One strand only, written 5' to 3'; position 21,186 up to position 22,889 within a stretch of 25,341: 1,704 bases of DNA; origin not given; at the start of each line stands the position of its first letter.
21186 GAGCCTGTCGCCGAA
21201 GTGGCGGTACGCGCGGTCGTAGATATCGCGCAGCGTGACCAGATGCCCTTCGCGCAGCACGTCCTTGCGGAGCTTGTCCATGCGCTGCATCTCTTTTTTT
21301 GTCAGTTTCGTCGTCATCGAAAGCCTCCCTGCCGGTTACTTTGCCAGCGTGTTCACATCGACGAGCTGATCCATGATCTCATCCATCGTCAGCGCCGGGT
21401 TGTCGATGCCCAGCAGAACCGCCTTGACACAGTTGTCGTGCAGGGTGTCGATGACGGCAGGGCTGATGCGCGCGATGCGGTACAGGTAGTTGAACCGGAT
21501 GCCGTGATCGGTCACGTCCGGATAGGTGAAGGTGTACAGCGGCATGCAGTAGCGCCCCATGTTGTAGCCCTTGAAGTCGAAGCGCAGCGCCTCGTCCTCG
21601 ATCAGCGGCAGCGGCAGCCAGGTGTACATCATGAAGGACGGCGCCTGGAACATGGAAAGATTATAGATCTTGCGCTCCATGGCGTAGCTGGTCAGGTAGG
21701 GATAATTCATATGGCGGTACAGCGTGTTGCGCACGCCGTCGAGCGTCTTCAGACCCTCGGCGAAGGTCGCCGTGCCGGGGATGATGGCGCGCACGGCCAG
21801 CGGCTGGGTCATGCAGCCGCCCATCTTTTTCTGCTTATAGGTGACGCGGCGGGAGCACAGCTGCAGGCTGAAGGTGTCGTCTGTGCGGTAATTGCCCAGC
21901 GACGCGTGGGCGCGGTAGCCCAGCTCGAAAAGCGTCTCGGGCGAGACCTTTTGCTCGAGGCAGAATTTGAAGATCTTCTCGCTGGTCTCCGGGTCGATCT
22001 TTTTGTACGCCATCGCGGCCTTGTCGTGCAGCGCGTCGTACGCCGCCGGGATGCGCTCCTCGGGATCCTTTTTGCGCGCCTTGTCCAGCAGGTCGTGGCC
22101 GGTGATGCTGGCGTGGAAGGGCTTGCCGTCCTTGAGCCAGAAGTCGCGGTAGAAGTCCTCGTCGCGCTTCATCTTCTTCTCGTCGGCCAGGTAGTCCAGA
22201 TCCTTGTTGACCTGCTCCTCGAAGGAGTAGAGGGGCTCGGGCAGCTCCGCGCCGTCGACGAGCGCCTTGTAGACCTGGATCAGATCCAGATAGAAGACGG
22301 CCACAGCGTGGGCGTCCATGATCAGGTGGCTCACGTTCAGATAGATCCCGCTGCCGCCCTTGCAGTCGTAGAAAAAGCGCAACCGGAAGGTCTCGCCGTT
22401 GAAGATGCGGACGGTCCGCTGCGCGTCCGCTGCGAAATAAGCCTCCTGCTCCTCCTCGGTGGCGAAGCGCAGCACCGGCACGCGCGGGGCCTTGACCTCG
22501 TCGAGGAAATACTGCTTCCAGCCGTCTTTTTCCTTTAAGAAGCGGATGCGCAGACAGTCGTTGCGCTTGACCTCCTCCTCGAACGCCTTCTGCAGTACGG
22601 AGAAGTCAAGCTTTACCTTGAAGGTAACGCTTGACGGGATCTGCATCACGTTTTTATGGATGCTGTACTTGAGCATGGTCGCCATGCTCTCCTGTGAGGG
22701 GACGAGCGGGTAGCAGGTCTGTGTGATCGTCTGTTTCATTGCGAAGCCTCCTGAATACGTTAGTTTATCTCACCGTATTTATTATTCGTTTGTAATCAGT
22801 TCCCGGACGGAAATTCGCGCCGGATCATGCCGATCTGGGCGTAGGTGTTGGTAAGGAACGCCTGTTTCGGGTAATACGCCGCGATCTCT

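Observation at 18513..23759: NRPS-like fatty-acid-amide operon with a built-in hydrolase and ligand-sensing regulator (MBL-C-A-T-SnoaL/LytTR)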

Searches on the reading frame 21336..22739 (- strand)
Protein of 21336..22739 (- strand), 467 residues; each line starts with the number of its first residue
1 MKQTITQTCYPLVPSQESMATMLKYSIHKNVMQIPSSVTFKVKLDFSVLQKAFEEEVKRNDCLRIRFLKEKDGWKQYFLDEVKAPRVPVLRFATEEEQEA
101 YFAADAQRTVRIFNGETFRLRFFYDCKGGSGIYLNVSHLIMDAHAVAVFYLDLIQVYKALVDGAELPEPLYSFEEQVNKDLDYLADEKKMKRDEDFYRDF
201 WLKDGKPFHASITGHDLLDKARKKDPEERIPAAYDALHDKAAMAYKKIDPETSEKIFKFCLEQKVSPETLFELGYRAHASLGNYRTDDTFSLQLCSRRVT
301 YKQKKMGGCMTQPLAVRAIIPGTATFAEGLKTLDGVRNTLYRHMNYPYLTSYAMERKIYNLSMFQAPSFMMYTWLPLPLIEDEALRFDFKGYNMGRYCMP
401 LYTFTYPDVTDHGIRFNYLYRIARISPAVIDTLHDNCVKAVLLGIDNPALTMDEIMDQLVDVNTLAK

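Call 4: search_protein_families(library=pfam, proteins=[window:21336-22739:-], max_evalue=0.01)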
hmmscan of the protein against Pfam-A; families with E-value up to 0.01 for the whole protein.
window:21336-22739:- (467 aa): 1 family
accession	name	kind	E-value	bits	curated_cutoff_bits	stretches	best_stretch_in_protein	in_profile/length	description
PF00668.25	Condensation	-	1.7e-26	93.4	30.6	1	7-348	2-331/456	Condensation domain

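Call 5: search_protein_families(library=ncbifam, proteins=[window:21336-22739:-], max_evalue=0.01)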
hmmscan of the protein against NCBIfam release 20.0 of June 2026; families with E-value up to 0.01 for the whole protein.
window:21336-22739:- (467 aa): 4 families
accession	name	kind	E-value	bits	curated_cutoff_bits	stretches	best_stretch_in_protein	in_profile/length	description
NF004282.0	PRK05691.1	subfamily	3.8e-09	33.1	4090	1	41-167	2821-2948/4334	non-ribosomal peptide synthase/polyketide synthase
NF038078.1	NRPS_MxcG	equivalog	7.9e-08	30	2300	1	7-201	2-198/1442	myxochelin non-ribosomal peptide synthetase MxcG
NF007605.2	PRK10252.1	equivalog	1.1e-07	29.8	2400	1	10-200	4-199/1292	enterobactin non-ribosomal peptide synthetase EntF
NF047350.1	aureusi_NRPS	equivalog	7.4e-05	19.8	2500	1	4-158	989-1139/2373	aureusimine non-ribosomal peptide synthetase AusA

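Call 12: search_solved_structures(query=window:21336-22739:-, max_evalue=0.001, show_alignments=1)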
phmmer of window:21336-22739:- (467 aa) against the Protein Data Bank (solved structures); distinct sequences matched with E-value up to 0.001: 14.
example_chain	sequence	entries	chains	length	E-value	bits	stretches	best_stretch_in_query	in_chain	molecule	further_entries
12kh_A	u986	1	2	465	6.4e-42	147.2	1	8-457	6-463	Condensation Domain Protein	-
9lcq_A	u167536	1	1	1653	2.6e-06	29.8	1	43-178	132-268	PvdL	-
9up2_A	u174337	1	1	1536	5.3e-06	28.8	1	43-178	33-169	PvdL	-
9lcp_A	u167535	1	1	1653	6.3e-06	28.6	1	43-178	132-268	PvdL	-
9lco_A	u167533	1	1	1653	6.3e-06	28.6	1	43-178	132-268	PvdL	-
6n8e_A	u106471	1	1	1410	3.5e-05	26.1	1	35-198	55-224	holo-ObiF1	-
4jn3_A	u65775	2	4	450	7.6e-05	25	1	126-214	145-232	CDA peptide synthetase I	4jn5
5du9_A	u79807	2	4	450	7.6e-05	25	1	126-214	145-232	CDA peptide synthetase I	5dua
9bfd_B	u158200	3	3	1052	0.00019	23.7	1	6-175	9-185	Tyrocidine synthase 2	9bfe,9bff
7c1k_A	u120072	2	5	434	0.00033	22.9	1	8-197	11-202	Non-ribosomal peptide synthetase modules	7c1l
9rde_A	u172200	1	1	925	0.00063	22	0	42-167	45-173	Bacitracin synthase 3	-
7c1h_A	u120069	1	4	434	0.00086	21.5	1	8-197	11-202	Non-ribosomal peptide synthetase modules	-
9x29_A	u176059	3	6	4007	0.00092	21.4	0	11-198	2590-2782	PKS-NRPS hybrid synthetase psoA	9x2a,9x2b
9x2c_A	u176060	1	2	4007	0.00092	21.4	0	11-198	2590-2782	PKS-NRPS hybrid synthetase psoA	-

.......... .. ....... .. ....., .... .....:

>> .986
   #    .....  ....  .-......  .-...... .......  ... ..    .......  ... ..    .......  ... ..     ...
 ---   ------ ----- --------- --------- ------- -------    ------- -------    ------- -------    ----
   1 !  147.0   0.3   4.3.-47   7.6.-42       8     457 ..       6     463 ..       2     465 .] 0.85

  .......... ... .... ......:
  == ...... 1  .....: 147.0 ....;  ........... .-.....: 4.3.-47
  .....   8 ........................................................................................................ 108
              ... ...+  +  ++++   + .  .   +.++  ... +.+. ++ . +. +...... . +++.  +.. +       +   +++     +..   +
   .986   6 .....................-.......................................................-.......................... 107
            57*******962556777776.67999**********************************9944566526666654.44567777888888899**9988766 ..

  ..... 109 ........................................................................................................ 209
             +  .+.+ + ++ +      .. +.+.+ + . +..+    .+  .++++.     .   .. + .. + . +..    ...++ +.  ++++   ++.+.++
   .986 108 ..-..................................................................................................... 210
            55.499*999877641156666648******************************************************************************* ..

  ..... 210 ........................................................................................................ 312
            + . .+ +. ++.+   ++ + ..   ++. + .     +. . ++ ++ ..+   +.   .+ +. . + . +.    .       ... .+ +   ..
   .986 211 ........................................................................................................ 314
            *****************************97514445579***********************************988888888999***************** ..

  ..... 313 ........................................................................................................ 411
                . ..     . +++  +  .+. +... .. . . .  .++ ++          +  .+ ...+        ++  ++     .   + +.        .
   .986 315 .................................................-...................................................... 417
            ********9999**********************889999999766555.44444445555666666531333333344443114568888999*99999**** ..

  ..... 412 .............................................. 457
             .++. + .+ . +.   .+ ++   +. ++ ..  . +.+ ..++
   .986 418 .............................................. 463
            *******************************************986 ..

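Call 16: find_homologous_proteins(query=window:21336-22739:-)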
Query window:21336-22739:- (467 aa): 107 proteins with E <= 0.001 among 4596 candidates.
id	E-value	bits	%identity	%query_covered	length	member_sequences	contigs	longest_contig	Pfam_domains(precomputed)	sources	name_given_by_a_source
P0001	0.0e+0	1079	100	100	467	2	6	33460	PF00668.26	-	-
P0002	2.7e-191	654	61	98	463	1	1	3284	PF00668.26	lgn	-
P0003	6.5e-181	620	60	99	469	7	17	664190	PF00668.26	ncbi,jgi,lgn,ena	jgi:hypothetical protein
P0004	2.5e-174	599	57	97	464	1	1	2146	PF00668.26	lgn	-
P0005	6.9e-163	561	57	97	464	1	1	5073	PF00668.26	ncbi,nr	ncbi:MAG: hypothetical protein K6C36_07585 [Clostridia bacterium]|nr:hypothetical protein [Clostridi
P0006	1.2e-161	557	53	98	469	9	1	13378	PF00668.26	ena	-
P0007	1.8e-160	553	52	98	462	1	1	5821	PF00668.26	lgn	-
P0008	2.7e-159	549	54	97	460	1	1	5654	PF00668.26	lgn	-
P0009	5.9e-159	548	54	97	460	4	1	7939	PF00668.26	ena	-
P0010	4.3e-158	545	53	98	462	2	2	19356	PF00668.26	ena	-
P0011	1.1e-155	537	54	97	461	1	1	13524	PF00668.26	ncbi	-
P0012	3.1e-155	536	52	97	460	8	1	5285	PF00668.26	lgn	-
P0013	4.7e-155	535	52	98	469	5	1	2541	PF00668.26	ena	-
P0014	5.1e-155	535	52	96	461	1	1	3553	PF00668.26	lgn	-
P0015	2.7e-154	533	51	98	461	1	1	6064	PF00668.26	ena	-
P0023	2.4e-145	503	50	98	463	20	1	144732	PF00668.26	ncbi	-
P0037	9.9e-138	478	46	99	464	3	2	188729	PF00668.26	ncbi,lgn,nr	ncbi:MAG: condensation domain-containing protein [Oscillospiraceae bacterium]|nr:condensation domain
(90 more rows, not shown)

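Call 17: find_encoding_contigs(protein=P0003, flank=6000, max_places=3)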
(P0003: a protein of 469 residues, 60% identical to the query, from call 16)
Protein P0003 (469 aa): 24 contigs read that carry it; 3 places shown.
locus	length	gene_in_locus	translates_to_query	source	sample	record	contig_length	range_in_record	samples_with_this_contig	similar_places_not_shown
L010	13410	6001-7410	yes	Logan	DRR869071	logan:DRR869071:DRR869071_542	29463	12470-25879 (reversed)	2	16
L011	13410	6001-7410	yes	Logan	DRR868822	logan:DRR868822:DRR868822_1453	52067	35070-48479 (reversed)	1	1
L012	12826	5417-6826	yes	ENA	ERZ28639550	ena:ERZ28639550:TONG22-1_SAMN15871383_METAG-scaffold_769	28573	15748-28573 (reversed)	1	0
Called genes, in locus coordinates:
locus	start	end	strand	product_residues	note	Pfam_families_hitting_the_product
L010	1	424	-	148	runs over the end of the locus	PF05848:CtsR, PF17727:CtsR_C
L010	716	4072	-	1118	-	-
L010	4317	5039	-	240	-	PF00899:ThiF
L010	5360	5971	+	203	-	-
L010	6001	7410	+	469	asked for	PF00668:Condensation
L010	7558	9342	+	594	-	PF00501:AMP-binding, PF23562:AMP-binding_C_3 (weak)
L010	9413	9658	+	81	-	PF00550:PP-binding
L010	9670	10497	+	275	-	PF04397:LytTR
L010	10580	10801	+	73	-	PF12797:Fer4_2 (faint), PF13237:Fer4_10 (weak), PF12838:Fer4_7, PF13187:Fer4_9, PF13484:Fer4_16 (faint), PF00037:Fer4 (weak), PF12837:Fer4_6 (weak)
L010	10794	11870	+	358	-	PF01855:POR_N, PF17147:PFOR_II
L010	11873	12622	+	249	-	PF02775:TPP_enzyme_C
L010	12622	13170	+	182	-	PF01558:POR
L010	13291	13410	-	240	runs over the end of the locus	PF02146:SIR2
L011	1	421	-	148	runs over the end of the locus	PF05848:CtsR, PF17727:CtsR_C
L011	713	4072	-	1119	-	-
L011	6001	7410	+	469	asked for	PF00668:Condensation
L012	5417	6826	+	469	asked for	PF00668:Condensation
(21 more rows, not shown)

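Call 18: find_encoding_contigs(protein=P0023, flank=6000, max_places=2)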
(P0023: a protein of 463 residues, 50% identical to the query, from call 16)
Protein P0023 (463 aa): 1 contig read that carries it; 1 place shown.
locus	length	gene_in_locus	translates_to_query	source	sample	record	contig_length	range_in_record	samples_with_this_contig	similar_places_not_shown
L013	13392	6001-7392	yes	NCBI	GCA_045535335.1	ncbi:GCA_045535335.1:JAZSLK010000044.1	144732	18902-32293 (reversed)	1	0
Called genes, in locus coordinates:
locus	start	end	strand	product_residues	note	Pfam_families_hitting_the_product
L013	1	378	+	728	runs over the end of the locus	PF08531:Bac_rhamnosid_N, PF05592:Bac_rhamnosid, PF17389:Bac_rhamnosid6H, PF17390:Bac_rhamnosid_C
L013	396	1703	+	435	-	PF01229:Glyco_hydro_39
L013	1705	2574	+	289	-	PF00753:Lactamase_B, PF12706:Lactamase_B_2 (weak)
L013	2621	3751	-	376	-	PF00248:Aldo_ket_red, PF13183:Fer4_8 (faint), PF13746:Fer4_18 (faint), PF14697:Fer4_21 (faint), PF13237:Fer4_10, PF12838:Fer4_7 (weak), PF13187:Fer4_9, PF13534:Fer4_17 (weak), +3 more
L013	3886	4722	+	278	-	PF03009:GDPD, PF16387:DUF4996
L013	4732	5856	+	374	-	-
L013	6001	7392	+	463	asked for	PF00668:Condensation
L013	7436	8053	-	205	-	PF13189:Cytidylate_kin2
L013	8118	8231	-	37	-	-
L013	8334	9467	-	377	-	PF25198:Spore_GerAC_N, PF05504:Spore_GerAC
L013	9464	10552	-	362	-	PF03845:Spore_permease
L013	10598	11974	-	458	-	PF03323:GerA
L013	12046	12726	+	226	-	PF20730:YetF_N (weak), PF04239:DUF421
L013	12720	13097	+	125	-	-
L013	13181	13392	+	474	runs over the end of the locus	PF00919:UPF0004, PF04055:Radical_SAM, PF01938:TRAM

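Call 19: find_encoding_contigs(protein=P0037, flank=6000, max_places=2)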
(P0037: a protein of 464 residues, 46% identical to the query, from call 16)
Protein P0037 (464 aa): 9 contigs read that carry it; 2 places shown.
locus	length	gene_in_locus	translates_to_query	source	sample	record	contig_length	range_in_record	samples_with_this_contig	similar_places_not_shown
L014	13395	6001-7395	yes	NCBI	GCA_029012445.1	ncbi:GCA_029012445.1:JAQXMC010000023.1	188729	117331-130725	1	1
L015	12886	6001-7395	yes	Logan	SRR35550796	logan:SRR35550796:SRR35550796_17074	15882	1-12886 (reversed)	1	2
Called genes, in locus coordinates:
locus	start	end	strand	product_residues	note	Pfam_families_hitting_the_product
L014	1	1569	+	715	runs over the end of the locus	PF00069:Pkinase, PF03793:PASTA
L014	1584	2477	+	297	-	PF00350:Dynamin_N (faint), PF01926:MMR_HSR1, PF02421:FeoB_N, PF03193:RsgA_GTPase (faint), PF00009:GTP_EFTU, PF07650:KH_2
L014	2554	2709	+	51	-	-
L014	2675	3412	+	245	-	PF11967:RecO_N, PF02565:RecO_C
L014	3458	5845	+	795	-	PF00488:MutS_V, PF20297:MSSS, PF01713:Smr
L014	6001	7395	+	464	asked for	PF00668:Condensation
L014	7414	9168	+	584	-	PF00501:AMP-binding, PF23562:AMP-binding_C_3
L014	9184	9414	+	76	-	PF00550:PP-binding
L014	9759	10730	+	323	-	PF05552:MS_channel_1st_1 (weak), PF21088:MS_channel_1st, PF00924:MS_channel_2nd, PF21082:MS_channel_3rd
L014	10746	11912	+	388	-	PF01545:Cation_efflux, PF16916:ZT_dimer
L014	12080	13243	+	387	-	PF13793:Pribosyltran_N, PF00156:Pribosyltran, PF14572:Pribosyl_synth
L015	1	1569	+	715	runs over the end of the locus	PF00069:Pkinase, PF03793:PASTA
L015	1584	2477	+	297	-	PF00350:Dynamin_N (faint), PF01926:MMR_HSR1, PF02421:FeoB_N, PF03193:RsgA_GTPase (faint), PF00009:GTP_EFTU, PF07650:KH_2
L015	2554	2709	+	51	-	-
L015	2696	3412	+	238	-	PF11967:RecO_N, PF02565:RecO_C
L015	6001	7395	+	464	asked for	PF00668:Condensation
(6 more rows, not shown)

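Call 21: find_related_loci(query=A1, collection=genome_contigs, flank=8000)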
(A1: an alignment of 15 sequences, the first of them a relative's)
Query A1 (467 aa) in genome_contigs; peptide patterns used: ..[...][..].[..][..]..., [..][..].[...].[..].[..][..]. (x = any residue, [..] = any of these).
415 stretches matched a pattern; 374 encode a relative of the query (tblastn E <= 1e-3); the best 80 are kept; 80 distinct loci.
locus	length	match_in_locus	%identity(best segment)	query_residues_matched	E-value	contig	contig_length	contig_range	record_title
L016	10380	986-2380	60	2-463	0e+0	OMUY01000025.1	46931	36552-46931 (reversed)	uncultured Clostridiales bacterium isolate hRUG903 genome assembly, contig: NODE_489_length_46931_cov_25.9563, whole gen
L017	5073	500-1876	57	1-455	4e-174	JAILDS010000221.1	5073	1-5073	MAG: Clostridia bacterium isolate RUI026 k141_8668217_flag=0_multi=12.9757_len=5073, whole genome shotgun sequence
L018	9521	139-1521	50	1-459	9e-159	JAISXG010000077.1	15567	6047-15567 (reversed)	MAG: Oscillospiraceae bacterium isolate Nc350_bin166 k119_2639559, whole genome shotgun sequence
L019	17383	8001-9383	51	1-461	1e-157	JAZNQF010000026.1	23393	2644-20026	MAG: Acutalibacteraceae bacterium isolate T1900044827_TS20190293.MAGScoT_cleanbin_000015 SGB_2880_k141_1278449, whole ge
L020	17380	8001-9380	50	2-459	1e-155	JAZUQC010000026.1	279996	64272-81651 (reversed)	MAG: Acutalibacteraceae bacterium isolate T1900044861_TS20190327.MAGScoT_cleanbin_000004 SGB_3099_k141_225124, whole gen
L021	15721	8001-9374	50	2-457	2e-154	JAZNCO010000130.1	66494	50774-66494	MAG: Acutalibacteraceae bacterium isolate T1900044731_TS20190197.MAGScoT_cleanbin_000010 SGB_2010_k141_352726, whole gen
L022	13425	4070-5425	51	10-457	5e-154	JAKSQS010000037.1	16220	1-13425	MAG: Clostridia bacterium isolate Horse_feces235 MAG235_37, whole genome shotgun sequence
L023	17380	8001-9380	50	2-459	3e-153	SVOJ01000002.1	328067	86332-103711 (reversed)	MAG: Oscillospiraceae bacterium isolate SIG562 NODE_55_length_328067_cov_2.301833, whole genome shotgun sequence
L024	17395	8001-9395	47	10-459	9e-153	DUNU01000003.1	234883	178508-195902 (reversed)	MAG TPA_asm: Clostridiales bacterium isolate AS08sgBPME_112 24216_AS08, whole genome shotgun sequence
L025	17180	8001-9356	50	10-459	1e-150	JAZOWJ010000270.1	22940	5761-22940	MAG: Acutalibacteraceae bacterium isolate T1900045523_YK20190217.MAGScoT_cleanbin_000018 SGB_7654_k141_1943880, whole ge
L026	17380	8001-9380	48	2-459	1e-148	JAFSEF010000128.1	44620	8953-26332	MAG: Clostridia bacterium isolate RGIG3062 Goat_Rectum-5__c624415, whole genome shotgun sequence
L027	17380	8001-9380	48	2-459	3e-147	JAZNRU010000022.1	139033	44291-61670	MAG: Acutalibacteraceae bacterium isolate T1900044813_TS20190279.MAGScoT_cleanbin_000011 SGB_2802_k141_2610015, whole ge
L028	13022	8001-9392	48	1-457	5e-147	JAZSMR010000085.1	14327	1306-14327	MAG: Acutalibacteraceae bacterium isolate T1900044553_TS20190019.MAGScoT_cleanbin_000023 SGB_264_k141_2457739, whole gen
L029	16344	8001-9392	48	1-457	1e-146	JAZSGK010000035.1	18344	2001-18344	MAG: Acutalibacteraceae bacterium isolate T1900044578_TS20190044.MAGScoT_cleanbin_000065 SGB_535_k141_203459, whole geno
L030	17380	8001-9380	47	2-459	2e-146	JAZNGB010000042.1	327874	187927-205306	MAG: Acutalibacteraceae bacterium isolate T1900044709_TS20190175.MAGScoT_cleanbin_000006 SGB_1827_k141_1484026, whole ge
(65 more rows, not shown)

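Call 29: search_protein_families(library=pfam, proteins=[L010:5360-5971:+], max_evalue=0.01)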
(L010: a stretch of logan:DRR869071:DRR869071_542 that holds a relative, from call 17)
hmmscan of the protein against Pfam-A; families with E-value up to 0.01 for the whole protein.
L010:5360-5971:+ (203 aa): 0 families

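Call 44: find_encoding_contigs(protein=P0002, flank=6000, max_places=2)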
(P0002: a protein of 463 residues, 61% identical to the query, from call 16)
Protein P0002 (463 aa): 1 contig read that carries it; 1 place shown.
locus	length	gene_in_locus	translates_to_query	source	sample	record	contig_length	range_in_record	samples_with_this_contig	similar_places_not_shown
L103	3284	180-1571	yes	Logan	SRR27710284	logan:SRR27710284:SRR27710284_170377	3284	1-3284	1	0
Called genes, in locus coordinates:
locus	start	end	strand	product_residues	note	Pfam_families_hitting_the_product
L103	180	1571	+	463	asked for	PF00668:Condensation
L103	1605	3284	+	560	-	?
